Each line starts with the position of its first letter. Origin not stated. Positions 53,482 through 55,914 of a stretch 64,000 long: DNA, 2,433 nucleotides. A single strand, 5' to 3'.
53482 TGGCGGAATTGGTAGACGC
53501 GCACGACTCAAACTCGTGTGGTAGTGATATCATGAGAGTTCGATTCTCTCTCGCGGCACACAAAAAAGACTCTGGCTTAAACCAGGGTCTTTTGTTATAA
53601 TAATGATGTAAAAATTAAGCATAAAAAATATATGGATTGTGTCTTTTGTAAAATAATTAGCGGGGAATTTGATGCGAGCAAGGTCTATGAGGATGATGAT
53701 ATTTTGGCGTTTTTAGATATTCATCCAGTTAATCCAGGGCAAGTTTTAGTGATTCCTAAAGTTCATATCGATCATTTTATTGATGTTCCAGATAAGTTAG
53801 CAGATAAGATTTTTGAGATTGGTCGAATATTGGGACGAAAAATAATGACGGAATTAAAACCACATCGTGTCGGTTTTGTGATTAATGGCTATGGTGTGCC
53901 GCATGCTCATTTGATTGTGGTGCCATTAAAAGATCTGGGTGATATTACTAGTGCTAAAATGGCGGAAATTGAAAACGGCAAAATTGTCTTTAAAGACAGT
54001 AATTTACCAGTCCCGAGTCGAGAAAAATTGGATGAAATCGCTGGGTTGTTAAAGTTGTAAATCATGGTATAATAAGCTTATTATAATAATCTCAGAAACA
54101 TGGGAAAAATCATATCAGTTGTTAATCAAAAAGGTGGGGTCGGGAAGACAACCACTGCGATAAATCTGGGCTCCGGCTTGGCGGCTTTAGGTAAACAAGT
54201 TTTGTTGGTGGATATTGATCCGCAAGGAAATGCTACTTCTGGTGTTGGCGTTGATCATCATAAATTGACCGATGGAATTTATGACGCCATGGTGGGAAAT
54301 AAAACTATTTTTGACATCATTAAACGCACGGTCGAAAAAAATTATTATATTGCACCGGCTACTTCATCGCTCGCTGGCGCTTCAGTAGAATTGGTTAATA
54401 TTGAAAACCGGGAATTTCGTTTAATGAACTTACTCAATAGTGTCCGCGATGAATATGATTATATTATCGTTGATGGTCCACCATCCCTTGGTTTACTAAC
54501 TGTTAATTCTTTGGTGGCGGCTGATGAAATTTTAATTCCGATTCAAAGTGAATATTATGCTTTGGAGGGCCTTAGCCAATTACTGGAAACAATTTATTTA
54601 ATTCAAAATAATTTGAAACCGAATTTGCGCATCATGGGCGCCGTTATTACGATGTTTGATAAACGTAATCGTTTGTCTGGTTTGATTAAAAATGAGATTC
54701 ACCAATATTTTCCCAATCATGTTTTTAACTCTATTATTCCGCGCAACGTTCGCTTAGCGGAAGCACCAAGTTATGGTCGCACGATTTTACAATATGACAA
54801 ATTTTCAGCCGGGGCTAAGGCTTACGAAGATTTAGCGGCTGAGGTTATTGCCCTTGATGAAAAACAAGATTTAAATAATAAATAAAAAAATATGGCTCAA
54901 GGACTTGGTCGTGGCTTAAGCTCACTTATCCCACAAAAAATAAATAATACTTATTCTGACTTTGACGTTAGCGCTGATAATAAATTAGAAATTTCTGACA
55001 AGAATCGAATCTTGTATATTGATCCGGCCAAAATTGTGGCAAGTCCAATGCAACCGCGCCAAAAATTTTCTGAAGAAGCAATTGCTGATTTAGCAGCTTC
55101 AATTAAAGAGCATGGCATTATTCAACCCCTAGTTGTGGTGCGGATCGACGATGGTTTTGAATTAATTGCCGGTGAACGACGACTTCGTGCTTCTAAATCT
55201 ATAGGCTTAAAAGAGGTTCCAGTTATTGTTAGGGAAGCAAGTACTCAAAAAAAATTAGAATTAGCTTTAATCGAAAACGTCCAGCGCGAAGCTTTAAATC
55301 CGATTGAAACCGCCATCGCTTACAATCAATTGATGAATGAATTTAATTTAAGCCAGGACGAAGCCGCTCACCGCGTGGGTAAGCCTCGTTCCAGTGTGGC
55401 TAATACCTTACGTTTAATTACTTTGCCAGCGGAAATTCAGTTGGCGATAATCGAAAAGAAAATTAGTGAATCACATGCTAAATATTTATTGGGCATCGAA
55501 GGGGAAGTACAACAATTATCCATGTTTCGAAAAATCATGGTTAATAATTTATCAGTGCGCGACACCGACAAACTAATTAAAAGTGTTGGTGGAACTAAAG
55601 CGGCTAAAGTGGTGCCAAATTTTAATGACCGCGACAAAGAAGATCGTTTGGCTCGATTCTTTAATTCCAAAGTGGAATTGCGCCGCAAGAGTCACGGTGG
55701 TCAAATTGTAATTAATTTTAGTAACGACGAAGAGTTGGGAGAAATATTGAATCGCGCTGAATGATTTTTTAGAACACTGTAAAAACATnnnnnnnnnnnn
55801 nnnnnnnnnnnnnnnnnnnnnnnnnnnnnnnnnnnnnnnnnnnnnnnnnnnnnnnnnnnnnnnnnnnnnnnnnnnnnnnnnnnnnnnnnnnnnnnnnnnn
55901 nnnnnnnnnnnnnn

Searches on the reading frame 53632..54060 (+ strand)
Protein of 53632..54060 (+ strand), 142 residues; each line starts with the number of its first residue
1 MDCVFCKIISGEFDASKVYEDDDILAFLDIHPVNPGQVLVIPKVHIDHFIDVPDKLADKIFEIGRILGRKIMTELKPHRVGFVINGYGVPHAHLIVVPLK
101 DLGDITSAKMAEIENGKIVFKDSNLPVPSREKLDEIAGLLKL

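Call 16: search_protein_families(library=pfam, proteins=[window:53632-54060:+], max_evalue=0.0001)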
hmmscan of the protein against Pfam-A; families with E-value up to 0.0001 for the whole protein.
window:53632-54060:+ (142 aa): 2 families
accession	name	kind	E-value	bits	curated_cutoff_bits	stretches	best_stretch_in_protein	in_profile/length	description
PF01230.28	HIT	-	9.2e-14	52.3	21.5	1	11-99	2-95/98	HIT domain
PF11969.13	DcpS_C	-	5.2e-10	40.2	24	1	3-63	2-62/114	Scavenger mRNA decapping enzyme C-term binding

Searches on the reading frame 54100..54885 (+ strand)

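Call 16: search_protein_families(library=pfam, proteins=[window:54100-54885:+], max_evalue=0.0001)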
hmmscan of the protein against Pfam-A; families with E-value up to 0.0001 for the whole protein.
window:54100-54885:+ (261 aa): 7 families
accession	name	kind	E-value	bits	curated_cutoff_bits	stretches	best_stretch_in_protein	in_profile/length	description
PF13614.12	AAA_31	-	1.7e-65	220.7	27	1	3-178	2-177/177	AAA domain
PF01656.29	CbiA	-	1.5e-28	99.7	25.4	1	5-229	1-125/125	CobQ/CobB/MinD/ParA nucleotide binding domain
PF00142.24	Fer4_NifH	-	4.7e-10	39.8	25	1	8-251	5-246/271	4Fe-4S iron sulfur cluster binding proteins, NifH/frxC family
PF09140.17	MipZ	-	7.4e-10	39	20.7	0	4-42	2-40/262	ATPase MipZ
PF10609.15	ParA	-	5.5e-09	36.3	27.1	1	3-45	4-46/246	NUBPL iron-transfer P-loop NTPase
PF02374.21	ArsA_ATPase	-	2.5e-07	30.7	24.3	1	8-134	6-143/305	Anion-transporting ATPase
PF06564.18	CBP_BcsQ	-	3.6e-07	30.4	21.3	1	4-175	3-174/234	Cellulose biosynthesis protein BcsQ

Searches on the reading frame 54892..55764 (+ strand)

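Call 17: search_protein_families(library=pfam, proteins=[window:54892-55764:+], max_evalue=0.01)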
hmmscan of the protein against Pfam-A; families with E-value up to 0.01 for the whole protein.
window:54892-55764:+ (290 aa): 3 families
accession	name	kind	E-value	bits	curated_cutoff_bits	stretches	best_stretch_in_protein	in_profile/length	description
PF17762.8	HTH_ParB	-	4.6e-34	117.1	22.6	1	133-231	1-99/102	ParB HTH domain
PF02195.25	ParB_N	-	3.2e-30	104.5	26.3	1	41-131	4-95/95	ParB N-terminal domain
PF23552.2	ParB_C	-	2.2e-06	27.5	23.8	1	250-288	9-48/50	ParB dimerisation domain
